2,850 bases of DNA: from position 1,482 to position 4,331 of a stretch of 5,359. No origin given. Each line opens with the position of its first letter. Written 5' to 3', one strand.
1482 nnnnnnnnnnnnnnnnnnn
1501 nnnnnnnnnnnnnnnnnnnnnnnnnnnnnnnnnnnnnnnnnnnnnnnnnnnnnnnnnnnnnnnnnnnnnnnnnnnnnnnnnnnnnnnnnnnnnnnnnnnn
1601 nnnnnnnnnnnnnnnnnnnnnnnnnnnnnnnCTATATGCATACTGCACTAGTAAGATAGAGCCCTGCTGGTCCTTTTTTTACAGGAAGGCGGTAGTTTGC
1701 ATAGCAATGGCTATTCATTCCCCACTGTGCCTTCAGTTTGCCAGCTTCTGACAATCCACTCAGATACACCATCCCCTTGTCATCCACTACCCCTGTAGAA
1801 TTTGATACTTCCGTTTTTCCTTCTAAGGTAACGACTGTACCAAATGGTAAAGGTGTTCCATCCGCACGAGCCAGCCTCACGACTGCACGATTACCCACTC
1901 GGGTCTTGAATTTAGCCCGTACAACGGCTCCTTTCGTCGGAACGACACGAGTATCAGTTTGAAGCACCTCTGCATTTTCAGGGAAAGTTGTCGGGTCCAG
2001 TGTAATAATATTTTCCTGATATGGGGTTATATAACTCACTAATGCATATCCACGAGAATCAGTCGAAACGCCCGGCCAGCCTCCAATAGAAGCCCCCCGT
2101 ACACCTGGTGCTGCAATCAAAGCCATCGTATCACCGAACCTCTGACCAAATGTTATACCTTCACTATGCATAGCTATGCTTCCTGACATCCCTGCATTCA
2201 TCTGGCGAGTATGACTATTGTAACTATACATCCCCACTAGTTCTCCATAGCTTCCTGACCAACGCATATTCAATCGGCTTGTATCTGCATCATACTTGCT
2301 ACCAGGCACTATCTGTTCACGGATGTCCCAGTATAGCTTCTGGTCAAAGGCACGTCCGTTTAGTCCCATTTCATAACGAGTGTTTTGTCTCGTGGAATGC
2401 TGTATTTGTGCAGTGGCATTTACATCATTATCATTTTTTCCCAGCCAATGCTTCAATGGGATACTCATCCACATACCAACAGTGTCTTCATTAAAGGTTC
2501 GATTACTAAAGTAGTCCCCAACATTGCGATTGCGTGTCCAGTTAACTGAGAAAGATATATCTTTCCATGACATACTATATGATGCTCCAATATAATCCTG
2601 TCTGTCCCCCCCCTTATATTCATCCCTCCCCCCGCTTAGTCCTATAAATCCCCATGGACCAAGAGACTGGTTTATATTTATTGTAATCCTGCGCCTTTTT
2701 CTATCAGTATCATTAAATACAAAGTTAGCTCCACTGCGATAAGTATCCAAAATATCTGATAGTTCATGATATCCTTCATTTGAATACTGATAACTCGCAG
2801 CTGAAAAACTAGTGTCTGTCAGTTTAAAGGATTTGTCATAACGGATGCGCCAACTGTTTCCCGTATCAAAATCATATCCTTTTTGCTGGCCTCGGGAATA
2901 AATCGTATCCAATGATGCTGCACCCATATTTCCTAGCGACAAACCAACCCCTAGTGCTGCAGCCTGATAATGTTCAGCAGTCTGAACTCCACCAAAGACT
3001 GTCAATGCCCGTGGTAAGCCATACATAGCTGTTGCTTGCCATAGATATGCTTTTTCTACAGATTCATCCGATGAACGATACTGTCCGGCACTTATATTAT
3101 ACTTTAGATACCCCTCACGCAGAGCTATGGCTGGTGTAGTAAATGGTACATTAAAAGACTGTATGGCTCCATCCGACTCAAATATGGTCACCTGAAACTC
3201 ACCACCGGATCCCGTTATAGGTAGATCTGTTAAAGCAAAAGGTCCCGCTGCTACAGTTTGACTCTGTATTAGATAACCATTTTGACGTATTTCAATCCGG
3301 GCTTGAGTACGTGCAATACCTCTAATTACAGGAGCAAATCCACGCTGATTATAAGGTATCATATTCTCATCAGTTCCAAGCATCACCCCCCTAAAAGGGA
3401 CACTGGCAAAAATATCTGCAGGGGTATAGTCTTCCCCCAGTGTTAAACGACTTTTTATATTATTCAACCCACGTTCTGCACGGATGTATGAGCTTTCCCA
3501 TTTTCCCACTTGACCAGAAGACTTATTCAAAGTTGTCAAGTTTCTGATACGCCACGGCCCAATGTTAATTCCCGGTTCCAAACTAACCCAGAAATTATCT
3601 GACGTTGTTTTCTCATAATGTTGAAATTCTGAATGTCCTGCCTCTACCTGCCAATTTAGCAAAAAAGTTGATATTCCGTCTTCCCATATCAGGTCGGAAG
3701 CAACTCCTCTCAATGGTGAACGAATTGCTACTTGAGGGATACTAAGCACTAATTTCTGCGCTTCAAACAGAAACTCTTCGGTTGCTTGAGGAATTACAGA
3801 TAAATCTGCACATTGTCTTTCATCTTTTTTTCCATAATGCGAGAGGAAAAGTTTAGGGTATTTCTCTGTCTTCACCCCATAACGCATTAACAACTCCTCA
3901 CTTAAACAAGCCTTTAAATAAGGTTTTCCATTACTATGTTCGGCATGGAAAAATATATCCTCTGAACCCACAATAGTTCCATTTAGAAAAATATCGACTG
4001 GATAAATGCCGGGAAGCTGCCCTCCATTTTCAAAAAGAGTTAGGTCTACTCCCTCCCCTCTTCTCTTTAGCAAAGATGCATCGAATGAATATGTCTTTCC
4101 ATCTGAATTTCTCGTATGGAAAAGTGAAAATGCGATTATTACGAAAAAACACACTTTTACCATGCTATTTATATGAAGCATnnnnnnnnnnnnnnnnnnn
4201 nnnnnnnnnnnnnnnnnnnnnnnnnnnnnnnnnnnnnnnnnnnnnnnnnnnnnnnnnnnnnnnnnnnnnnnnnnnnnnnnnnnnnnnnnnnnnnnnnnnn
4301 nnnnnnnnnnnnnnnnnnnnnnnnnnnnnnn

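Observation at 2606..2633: Homopolymeric G tracts in the usher coding strand (8 then 6 within 28 bp)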

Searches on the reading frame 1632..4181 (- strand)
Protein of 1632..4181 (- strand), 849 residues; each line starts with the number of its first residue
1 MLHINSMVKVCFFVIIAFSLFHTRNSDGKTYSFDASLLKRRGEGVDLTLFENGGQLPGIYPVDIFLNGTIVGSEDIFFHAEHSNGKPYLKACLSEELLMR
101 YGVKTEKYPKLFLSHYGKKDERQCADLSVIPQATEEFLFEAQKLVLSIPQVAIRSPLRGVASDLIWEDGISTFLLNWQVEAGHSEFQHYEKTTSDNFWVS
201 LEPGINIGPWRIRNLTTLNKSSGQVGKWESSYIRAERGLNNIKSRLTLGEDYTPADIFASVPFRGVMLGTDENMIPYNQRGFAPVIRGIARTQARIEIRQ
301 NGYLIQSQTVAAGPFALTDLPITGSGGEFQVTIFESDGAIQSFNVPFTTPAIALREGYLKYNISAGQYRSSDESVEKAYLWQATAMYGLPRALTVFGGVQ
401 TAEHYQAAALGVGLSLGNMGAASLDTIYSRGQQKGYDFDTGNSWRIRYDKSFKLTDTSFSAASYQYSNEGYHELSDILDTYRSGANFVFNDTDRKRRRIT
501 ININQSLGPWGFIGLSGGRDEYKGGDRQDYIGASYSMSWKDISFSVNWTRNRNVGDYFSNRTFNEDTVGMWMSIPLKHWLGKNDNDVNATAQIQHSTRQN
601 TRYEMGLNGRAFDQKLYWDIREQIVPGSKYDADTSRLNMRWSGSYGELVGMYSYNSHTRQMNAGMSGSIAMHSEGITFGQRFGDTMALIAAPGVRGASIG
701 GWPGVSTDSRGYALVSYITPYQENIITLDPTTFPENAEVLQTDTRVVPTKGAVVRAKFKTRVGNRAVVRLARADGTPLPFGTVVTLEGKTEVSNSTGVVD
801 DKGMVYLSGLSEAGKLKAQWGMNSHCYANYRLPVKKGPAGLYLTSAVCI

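Call 8: search_protein_families(proteins=[window:1632-4181:-], library=ncbifam)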
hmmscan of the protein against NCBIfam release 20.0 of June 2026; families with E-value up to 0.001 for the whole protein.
window:1632-4181:- (849 aa): 15 families
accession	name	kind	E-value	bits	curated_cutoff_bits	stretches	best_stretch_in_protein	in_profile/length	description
NF011769.0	PRK15223.1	equivalog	1.6e-266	886.3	1105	1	18-848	13-835/836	fimbrial biogenesis outer membrane usher protein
NF011740.0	PRK15193.1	equivalog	1.3e-178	595.6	995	1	11-848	19-876/877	fimbrial biogenesis usher protein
NF011774.0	PRK15235.1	exception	8.9e-169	563.4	1191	1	9-836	3-802/814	SEF14/SEF18 fimbria usher protein SefC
NF011822.1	PRK15294.1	equivalog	7.8e-167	556.7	1397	1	43-841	45-837/845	fimbrial outer membrane usher protein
NF011754.0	PRK15207.1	equivalog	1.1e-158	529.9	1271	1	44-848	49-841/842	outer membrane usher protein LpfC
NF011826.0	PRK15298.1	equivalog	4.5e-155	517.8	1422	1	43-848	48-847/848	fimbrial outer membrane usher protein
NF011745.0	PRK15198.1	subfamily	6.5e-155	517.3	975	1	10-849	11-856/860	outer membrane usher protein FimD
NF007337.0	PRK09828.1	equivalog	2.8e-131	439.2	830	1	12-836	18-848/865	outer membrane usher protein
NF011763.0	PRK15217.1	subfamily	2.2e-111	373.5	933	1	23-788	17-773/826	fimbrial biogenesis outer membrane usher protein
NF011784.0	PRK15248.1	equivalog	7.5e-111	371.5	996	1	11-845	11-848/853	fimbrial outer membrane usher protein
NF011760.0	PRK15213.1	equivalog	1.6e-97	327.3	752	1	16-817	15-772/796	PefC/AfrB family outer membrane usher protein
NF011812.0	PRK15284.1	subfamily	2.2e-81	273.9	972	1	11-834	13-831/881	outer membrane usher protein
NF011832.0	PRK15304.1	subfamily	3.9e-74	250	723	1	10-842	7-793/801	fimbrial biogenesis usher protein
NF011804.0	PRK15273.1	equivalog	1.4e-60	205.1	1371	1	25-829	27-821/899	fimbrial biogenesis outer membrane usher protein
NF011791.0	PRK15255.1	equivalog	1.3e-59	202.1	1289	2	12-479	8-473/829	fimbrial outer membrane usher protein StdB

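Call 28: find_homologous_proteins(query=window:1632-4181:-, max_evalue=1e-100)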
Query window:1632-4181:- (849 aa): 1330 proteins with E <= 1e-100 among 8000 candidates; the best 120 are listed.
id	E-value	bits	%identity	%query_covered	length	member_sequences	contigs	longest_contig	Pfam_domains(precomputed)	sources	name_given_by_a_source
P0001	0.0e+0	1948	100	99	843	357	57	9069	PF13954.12,PF13953.13,PF00577.27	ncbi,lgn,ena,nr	ncbi:TPA: aggregative adherence fimbria 3 usher protein Agg3C [Escherichia coli]|nr:aggregative adhe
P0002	0.0e+0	1321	68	99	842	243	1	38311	PF13954.12,PF13953.13,PF00577.27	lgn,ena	-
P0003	0.0e+0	1311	67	99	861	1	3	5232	PF13954.12,PF13953.13,PF00577.27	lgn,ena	-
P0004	0.0e+0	1310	67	99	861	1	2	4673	PF13954.12,PF13953.13,PF00577.27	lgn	-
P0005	0.0e+0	1310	67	99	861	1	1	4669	PF13954.12,PF13953.13,PF00577.27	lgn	-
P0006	0.0e+0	1310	67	99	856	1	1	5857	PF13954.12,PF13953.13,PF00577.27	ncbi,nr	ncbi:aggregative adherence fimbria II usher protein AafC [Escherichia coli]|nr:aggregative adherence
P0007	0.0e+0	1309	67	99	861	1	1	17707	PF13954.12,PF13953.13,PF00577.27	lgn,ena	-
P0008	0.0e+0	1309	67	99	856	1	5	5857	PF13954.12,PF13953.13,PF00577.27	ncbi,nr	ncbi:aggregative adherence fimbria II usher protein AafC [Escherichia coli]|nr:aggregative adherence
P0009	0.0e+0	1309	67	99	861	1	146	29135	PF13954.12,PF13953.13,PF00577.27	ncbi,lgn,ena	-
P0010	0.0e+0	1309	67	99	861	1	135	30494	PF13954.12,PF13953.13,PF00577.27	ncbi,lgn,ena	ncbi:aggregative adherence fimbria II usher protein AafC [Escherichia coli]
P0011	0.0e+0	1309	67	99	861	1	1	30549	PF13954.12,PF13953.13,PF00577.27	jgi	jgi:outer membrane usher protein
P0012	0.0e+0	1309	67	99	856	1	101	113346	PF13954.12,PF13953.13,PF00577.27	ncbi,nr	ncbi:aggregative adherence fimbria II usher protein AafC [Escherichia coli]|nr:aggregative adherence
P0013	0.0e+0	1309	67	99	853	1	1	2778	PF13954.12,PF13953.13,PF00577.27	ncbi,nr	ncbi:aggregative adherence fimbria II usher protein AafC [Escherichia coli]|nr:aggregative adherence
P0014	0.0e+0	1309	67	99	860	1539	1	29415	PF13954.12,PF13953.13,PF00577.27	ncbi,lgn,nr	ncbi:TPA: AfaC-I/III family usher protein [Escherichia coli]|nr:AfaC-I/III family usher protein [Esc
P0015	0.0e+0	1309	67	99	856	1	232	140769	PF13954.12,PF13953.13,PF00577.27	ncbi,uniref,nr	ncbi:aggregative adherence fimbria II usher protein AafC [Escherichia coli]|uniref:aggregative adher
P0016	0.0e+0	1308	67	99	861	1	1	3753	PF13954.12,PF13953.13,PF00577.27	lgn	-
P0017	0.0e+0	1308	67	99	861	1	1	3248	PF13954.12,PF13953.13,PF00577.27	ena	-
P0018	0.0e+0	1308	67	99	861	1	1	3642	PF13954.12,PF13953.13,PF00577.27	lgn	-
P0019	0.0e+0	1308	67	99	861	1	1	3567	PF13954.12,PF13953.13,PF00577.27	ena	-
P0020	0.0e+0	1307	67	99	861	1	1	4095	PF13954.12,PF13953.13,PF00577.27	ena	-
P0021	0.0e+0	1307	67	99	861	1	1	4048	PF13954.12,PF13953.13,PF00577.27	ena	-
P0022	0.0e+0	1306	67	99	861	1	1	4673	PF13954.12,PF13953.13,PF00577.27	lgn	-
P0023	0.0e+0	1306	67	99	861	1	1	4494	PF13954.12,PF13953.13,PF00577.27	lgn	-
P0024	0.0e+0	1306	67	99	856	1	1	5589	PF13954.12,PF13953.13,PF00577.27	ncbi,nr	ncbi:aggregative adherence fimbria II usher protein AafC [Escherichia coli]|nr:aggregative adherence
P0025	0.0e+0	1306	67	99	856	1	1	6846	PF13954.12,PF13953.13,PF00577.27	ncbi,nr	ncbi:aggregative adherence fimbria II usher protein AafC [Escherichia coli]|nr:aggregative adherence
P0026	0.0e+0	1306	67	99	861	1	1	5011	PF13954.12,PF13953.13,PF00577.27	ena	-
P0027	0.0e+0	1305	67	99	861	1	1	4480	PF13954.12,PF13953.13,PF00577.27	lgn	-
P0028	0.0e+0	1304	67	100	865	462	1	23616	PF13954.12,PF13953.13,PF00577.27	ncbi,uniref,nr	ncbi:fimbria/pilus outer membrane usher protein [Escherichia coli]|uniref:fimbria/pilus outer membra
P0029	0.0e+0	1304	67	98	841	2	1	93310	PF13954.12,PF13953.13,PF00577.27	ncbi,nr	ncbi:aggregative adherence fimbria II usher protein AafC (plasmid) [Escherichia coli]|nr:aggregative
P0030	0.0e+0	1304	67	99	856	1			PF13954.12,PF13953.13,PF00577.27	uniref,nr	uniref:Aggregative adherence fimbria II usher protein AafC n=1 Tax=Escherichia coli TaxID=562 RepID=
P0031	0.0e+0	1303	67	98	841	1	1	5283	PF13954.12,PF13953.13,PF00577.27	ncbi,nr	ncbi:aggregative adherence fimbria II usher protein AafC [Escherichia coli]|nr:aggregative adherence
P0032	0.0e+0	1303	67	98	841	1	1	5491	PF13954.12,PF13953.13,PF00577.27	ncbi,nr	ncbi:TPA: aggregative adherence fimbria II usher protein AafC [Escherichia coli]|nr:aggregative adhe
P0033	0.0e+0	1303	67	99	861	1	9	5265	PF13954.12,PF13953.13,PF00577.27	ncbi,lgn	-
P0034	0.0e+0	1303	67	98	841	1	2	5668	PF13954.12,PF13953.13,PF00577.27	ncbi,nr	ncbi:aggregative adherence fimbria II usher protein AafC [Escherichia coli]|nr:aggregative adherence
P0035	0.0e+0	1303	67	99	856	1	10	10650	PF13954.12,PF13953.13,PF00577.27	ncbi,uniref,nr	ncbi:aggregative adherence fimbria II usher protein AafC [Escherichia coli]|uniref:aggregative adher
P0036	0.0e+0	1303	67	98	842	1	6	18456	PF13954.12,PF13953.13,PF00577.27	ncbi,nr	ncbi:F1 capsule-anchoring protein [Escherichia coli 3-020-07_S3_C1]|nr:F1 capsule-anchoring protein 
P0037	0.0e+0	1302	67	98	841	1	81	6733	PF13954.12,PF13953.13,PF00577.27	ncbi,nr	ncbi:TPA: aggregative adherence fimbria II usher protein AafC [Escherichia coli]|nr:pilin outer memb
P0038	0.0e+0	1302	67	98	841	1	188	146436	PF13954.12,PF13953.13,PF00577.27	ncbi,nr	ncbi:aggregative adherence fimbria II usher protein AafC [Escherichia coli]|nr:pilin outer membrane 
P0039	0.0e+0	1302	67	98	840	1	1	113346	PF13954.12,PF13953.13,PF00577.27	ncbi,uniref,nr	ncbi:aggregative adherence fimbria II usher protein (plasmid) [Escherichia coli 042]|uniref:Aggregat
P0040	0.0e+0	1301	67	98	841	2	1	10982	PF13954.12,PF13953.13,PF00577.27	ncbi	ncbi:aggregative adherence fimbria II usher protein AafC [Escherichia coli]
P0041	0.0e+0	1299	67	98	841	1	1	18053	PF13954.12,PF13953.13,PF00577.27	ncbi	ncbi:aggregative adherence fimbria II usher protein AafC [Escherichia coli]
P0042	0.0e+0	1296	67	98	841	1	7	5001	PF13954.12,PF13953.13,PF00577.27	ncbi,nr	ncbi:aggregative adherence fimbria II usher protein AafC [Escherichia coli]|nr:aggregative adherence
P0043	0.0e+0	1266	65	99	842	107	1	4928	PF13954.12,PF13953.13,PF00577.27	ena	-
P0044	0.0e+0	1242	63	99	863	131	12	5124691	PF13954.12,PF13953.13,PF00577.27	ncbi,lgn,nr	ncbi:fimbria/pilus outer membrane usher protein [Escherichia coli]|nr:fimbria/pilus outer membrane u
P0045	0.0e+0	1238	63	99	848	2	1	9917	PF13954.12,PF13953.13,PF00577.27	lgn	-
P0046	0.0e+0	1225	63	99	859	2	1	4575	PF13954.12,PF13953.13,PF00577.27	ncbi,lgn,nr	ncbi:fimbria/pilus outer membrane usher protein [Escherichia coli]|nr:fimbria/pilus outer membrane u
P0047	0.0e+0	1222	64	98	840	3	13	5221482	PF13954.12,PF13953.13,PF00577.27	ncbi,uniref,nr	ncbi:TPA: fimbria/pilus outer membrane usher protein [Escherichia coli]|uniref:fimbria/pilus outer m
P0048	0.0e+0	1220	62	100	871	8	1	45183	PF13954.12,PF13953.13,PF00577.27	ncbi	ncbi:fimbria/pilus outer membrane usher protein [Escherichia coli]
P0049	0.0e+0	1218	62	99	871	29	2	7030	PF13954.12,PF13953.13,PF00577.27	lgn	-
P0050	0.0e+0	1212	62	99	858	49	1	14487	PF13954.12,PF13953.13,PF00577.27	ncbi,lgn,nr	ncbi:fimbria/pilus outer membrane usher protein [Escherichia coli]|nr:fimbria/pilus outer membrane u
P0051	0.0e+0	1210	62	100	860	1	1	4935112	PF13954.12,PF13953.13,PF00577.27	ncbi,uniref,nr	ncbi:fimbria/pilus outer membrane usher protein [Escherichia coli]|uniref:fimbria/pilus outer membra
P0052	0.0e+0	1209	62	99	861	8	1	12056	PF13954.12,PF13953.13,PF00577.27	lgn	-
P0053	0.0e+0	1209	61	99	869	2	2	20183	PF13954.12,PF13953.13,PF00577.27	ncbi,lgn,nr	ncbi:TPA: fimbria/pilus outer membrane usher protein [Escherichia coli]|nr:fimbria/pilus outer membr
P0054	0.0e+0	1207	61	99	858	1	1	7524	PF13954.12,PF13953.13,PF00577.27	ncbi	-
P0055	0.0e+0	1203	62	99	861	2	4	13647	PF13954.12,PF13953.13,PF00577.27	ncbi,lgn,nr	ncbi:TPA: fimbria/pilus outer membrane usher protein [Escherichia coli]|nr:fimbria/pilus outer membr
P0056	0.0e+0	1203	62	98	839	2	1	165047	PF13954.12,PF13953.13,PF00577.27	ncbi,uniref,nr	ncbi:pilin outer membrane usher protein SafC [Salmonella enterica subsp. salamae serovar 13,22:z:-]|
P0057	0.0e+0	1199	61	99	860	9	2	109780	PF13954.12,PF13953.13,PF00577.27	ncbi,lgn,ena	ncbi:fimbria/pilus outer membrane usher protein [Escherichia coli]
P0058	0.0e+0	1193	61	99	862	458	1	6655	PF13954.12,PF13953.13,PF00577.27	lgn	-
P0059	0.0e+0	1193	62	96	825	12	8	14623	PF13954.12,PF13953.13,PF00577.27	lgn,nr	nr:fimbria/pilus outer membrane usher protein [Escherichia coli]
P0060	0.0e+0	1191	61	99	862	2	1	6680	PF13954.12,PF13953.13,PF00577.27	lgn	-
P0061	0.0e+0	1184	61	98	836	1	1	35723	PF13954.12,PF13953.13,PF00577.27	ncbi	ncbi:fimbria/pilus outer membrane usher protein [Escherichia coli]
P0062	0.0e+0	1182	61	99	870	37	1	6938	PF13954.12,PF13953.13,PF00577.27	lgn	-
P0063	0.0e+0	1180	61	99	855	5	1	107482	PF13954.12,PF13953.13,PF00577.27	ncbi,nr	ncbi:TPA: fimbria/pilus outer membrane usher protein [Escherichia coli]|nr:fimbria/pilus outer membr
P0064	0.0e+0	1179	60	99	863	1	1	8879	PF13954.12,PF13953.13,PF00577.27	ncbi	-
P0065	0.0e+0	1178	60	99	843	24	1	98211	PF13954.12,PF13953.13,PF00577.27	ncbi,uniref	ncbi:fimbria/pilus outer membrane usher protein [Escherichia coli]|uniref:fimbria/pilus outer membra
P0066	0.0e+0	1175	60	100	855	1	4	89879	PF13954.12,PF13953.13,PF00577.27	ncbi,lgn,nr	ncbi:TPA: fimbria/pilus outer membrane usher protein [Escherichia coli]|nr:fimbria/pilus outer membr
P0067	0.0e+0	1171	61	100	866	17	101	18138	PF13954.12,PF13953.13,PF00577.27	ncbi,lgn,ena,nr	ncbi:fimbria/pilus outer membrane usher protein [Escherichia coli]|nr:fimbria/pilus outer membrane u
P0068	0.0e+0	1170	60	99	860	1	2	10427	PF13954.12,PF13953.13,PF00577.27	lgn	-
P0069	0.0e+0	1170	60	98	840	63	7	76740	PF13954.12,PF13953.13,PF00577.27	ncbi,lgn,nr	ncbi:fimbria/pilus outer membrane usher protein [Escherichia coli]|nr:fimbria/pilus outer membrane u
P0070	0.0e+0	1167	60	99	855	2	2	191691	PF13954.12,PF13953.13,PF00577.27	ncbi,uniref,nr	ncbi:fimbria/pilus outer membrane usher protein [Escherichia coli]|uniref:fimbria/pilus outer membra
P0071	0.0e+0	1163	59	100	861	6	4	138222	PF13954.12,PF13953.13,PF00577.27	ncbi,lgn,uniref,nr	ncbi:fimbria/pilus outer membrane usher protein (plasmid) [Escherichia coli O170:H18]|uniref:fimbria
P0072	0.0e+0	1161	59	99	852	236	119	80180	PF13954.12,PF13953.13,PF00577.27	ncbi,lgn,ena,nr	ncbi:fimbria/pilus outer membrane usher protein [Escherichia coli]|nr:aggregative adherence fimbria 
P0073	0.0e+0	1161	60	99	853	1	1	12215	PF13954.12,PF13953.13,PF00577.27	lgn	-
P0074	0.0e+0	1160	60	99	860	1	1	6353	PF13954.12,PF13953.13,PF00577.27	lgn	-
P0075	0.0e+0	1160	60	99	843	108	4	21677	PF13954.12,PF13953.13,PF00577.27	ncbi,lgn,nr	ncbi:TPA: fimbria/pilus outer membrane usher protein [Escherichia coli]|nr:fimbria/pilus outer membr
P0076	0.0e+0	1159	59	99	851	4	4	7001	PF13954.12,PF13953.13,PF00577.27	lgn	-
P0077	0.0e+0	1158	60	99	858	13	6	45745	PF13954.12,PF13953.13,PF00577.27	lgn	-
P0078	0.0e+0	1156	60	100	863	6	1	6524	PF13954.12,PF13953.13,PF00577.27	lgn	-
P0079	0.0e+0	1155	60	98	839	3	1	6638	PF13954.12,PF13953.13,PF00577.27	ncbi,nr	ncbi:pilin outer membrane usher protein SafC [Escherichia coli]|nr:pilin outer membrane usher protei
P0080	0.0e+0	1149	59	99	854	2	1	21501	PF13954.12,PF13953.13,PF00577.27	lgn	-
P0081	0.0e+0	1144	59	99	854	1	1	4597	PF13954.12,PF13953.13,PF00577.27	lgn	-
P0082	0.0e+0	1144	59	98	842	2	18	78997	PF13954.12,PF13953.13,PF00577.27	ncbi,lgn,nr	ncbi:fimbria/pilus outer membrane usher protein [Escherichia coli]|nr:fimbria/pilus outer membrane u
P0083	0.0e+0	1144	60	97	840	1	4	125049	PF13954.12,PF13953.13,PF00577.27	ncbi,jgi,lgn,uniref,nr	ncbi:TPA: fimbria/pilus outer membrane usher protein [Escherichia coli]|jgi:P pilus assembly protein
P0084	0.0e+0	1143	61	97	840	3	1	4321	PF13954.12,PF13953.13,PF00577.27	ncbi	ncbi:fimbria/pilus outer membrane usher protein, partial [Escherichia coli B9:H18]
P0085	0.0e+0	1142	60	97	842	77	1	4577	PF13954.12,PF13953.13,PF00577.27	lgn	-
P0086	0.0e+0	1141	60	97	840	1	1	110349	PF13954.12,PF13953.13,PF00577.27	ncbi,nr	ncbi:fimbria/pilus outer membrane usher protein [Escherichia coli]|nr:fimbria/pilus outer membrane u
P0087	0.0e+0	1140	58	99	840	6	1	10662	PF13954.12,PF13953.13,PF00577.27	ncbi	ncbi:fimbria/pilus outer membrane usher protein [Escherichia coli]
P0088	0.0e+0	1133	57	99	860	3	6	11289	PF13954.12,PF13953.13,PF00577.27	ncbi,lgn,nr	ncbi:fimbria/pilus outer membrane usher protein [Escherichia coli]|nr:fimbria/pilus outer membrane u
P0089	0.0e+0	1110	58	99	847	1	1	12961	PF13954.12,PF13953.13,PF00577.27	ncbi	ncbi:fimbria/pilus outer membrane usher protein [Escherichia coli]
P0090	0.0e+0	1103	57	99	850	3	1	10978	PF13954.12,PF13953.13,PF00577.27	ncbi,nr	ncbi:fimbria/pilus outer membrane usher protein [Escherichia coli]|nr:fimbria/pilus outer membrane u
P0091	0.0e+0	1097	57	99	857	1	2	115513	PF13954.12,PF13953.13,PF00577.27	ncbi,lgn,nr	ncbi:fimbria/pilus outer membrane usher protein [Salmonella enterica]|nr:fimbria/pilus outer membran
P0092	0.0e+0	1097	58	99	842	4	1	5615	PF13954.12,PF13953.13,PF00577.27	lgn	-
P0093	0.0e+0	1083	55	99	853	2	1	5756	PF13954.12,PF13953.13,PF00577.27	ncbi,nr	ncbi:fimbria/pilus outer membrane usher protein [Escherichia coli]|nr:fimbria/pilus outer membrane u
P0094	0.0e+0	1076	56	98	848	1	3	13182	PF13954.12,PF13953.13,PF00577.27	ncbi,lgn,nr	ncbi:TPA: fimbria/pilus outer membrane usher protein [Escherichia coli]|nr:fimbria/pilus outer membr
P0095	0.0e+0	1062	55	99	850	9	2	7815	PF13954.12,PF13953.13,PF00577.27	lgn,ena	-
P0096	0.0e+0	1052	54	99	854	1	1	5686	PF13954.12,PF13953.13,PF00577.27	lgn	-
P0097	0.0e+0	1051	54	99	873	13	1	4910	PF13954.12,PF13953.13,PF00577.27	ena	-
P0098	0.0e+0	1037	55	96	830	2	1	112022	PF13954.12,PF13953.13,PF00577.27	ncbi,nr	ncbi:fimbria/pilus outer membrane usher protein [Klebsiella variicola]|nr:fimbria/pilus outer membra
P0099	7.6e-296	1002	53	97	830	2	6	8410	PF13954.12,PF13953.13,PF00577.27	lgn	-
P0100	2.5e-293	993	53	99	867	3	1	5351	PF13954.12,PF13953.13,PF00577.27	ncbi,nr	ncbi:fimbria/pilus outer membrane usher protein [Escherichia coli]|nr:fimbria/pilus outer membrane u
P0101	6.0e-280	949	50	100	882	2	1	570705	PF13954.12,PF13953.13,PF00577.27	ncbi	-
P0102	2.2e-279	947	50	98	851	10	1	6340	PF13954.12,PF13953.13,PF00577.27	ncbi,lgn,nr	ncbi:fimbria/pilus outer membrane usher protein [Escherichia coli]|nr:fimbria/pilus outer membrane u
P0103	2.5e-279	947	63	76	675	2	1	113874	PF13954.12,PF00577.27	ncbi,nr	ncbi:outer membrane usher protein AfaC [Escherichia coli TA255]|nr:outer membrane usher protein AfaC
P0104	5.6e-279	946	51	99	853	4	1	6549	PF13954.12,PF13953.13,PF00577.27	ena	-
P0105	2.2e-278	944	50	99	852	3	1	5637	PF13954.12,PF13953.13,PF00577.27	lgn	-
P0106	1.1e-277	942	51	98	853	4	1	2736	PF13954.12,PF13953.13,PF00577.27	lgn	-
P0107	3.1e-277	940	50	99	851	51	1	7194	PF13954.12,PF13953.13,PF00577.27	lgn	-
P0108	7.8e-277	939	49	99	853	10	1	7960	PF13954.12,PF13953.13,PF00577.27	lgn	-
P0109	2.8e-276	937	56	89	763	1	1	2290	PF13954.12,PF00577.27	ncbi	ncbi:fimbria/pilus outer membrane usher protein, partial [Escherichia coli]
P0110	7.4e-276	936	51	97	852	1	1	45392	PF13954.12,PF13953.13,PF00577.27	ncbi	-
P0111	1.0e-275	935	50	97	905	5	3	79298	PF13954.12,PF13953.13,PF00577.27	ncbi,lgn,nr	ncbi:fimbria/pilus outer membrane usher protein [Salmonella enterica subsp. enterica]|nr:fimbria/pil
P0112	1.2e-273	928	50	99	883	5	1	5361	PF13954.12,PF13953.13,PF00577.27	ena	-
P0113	2.3e-273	927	50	98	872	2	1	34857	PF13954.12,PF13953.13,PF00577.27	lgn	-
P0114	9.8e-273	925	68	69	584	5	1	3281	PF13953.13,PF00577.27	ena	-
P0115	1.6e-271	921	51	96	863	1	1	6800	PF13954.12,PF13953.13,PF00577.27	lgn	-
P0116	3.5e-271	920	50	99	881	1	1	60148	PF13954.12,PF13953.13,PF00577.27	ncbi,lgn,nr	ncbi:fimbria/pilus outer membrane usher protein [Edwardsiella piscicida]|nr:fimbria/pilus outer memb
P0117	1.9e-270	918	51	94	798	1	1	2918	PF13954.12,PF13953.13,PF00577.27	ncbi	ncbi:TPA: fimbria/pilus outer membrane usher protein, partial [Providencia alcalifaciens]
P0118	4.2e-270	916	49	100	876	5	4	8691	PF13954.12,PF13953.13,PF00577.27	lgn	-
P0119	1.9e-269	914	50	99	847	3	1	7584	PF13954.12,PF13953.13,PF00577.27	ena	-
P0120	5.6e-269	913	49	100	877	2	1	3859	PF13954.12,PF13953.13,PF00577.27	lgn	-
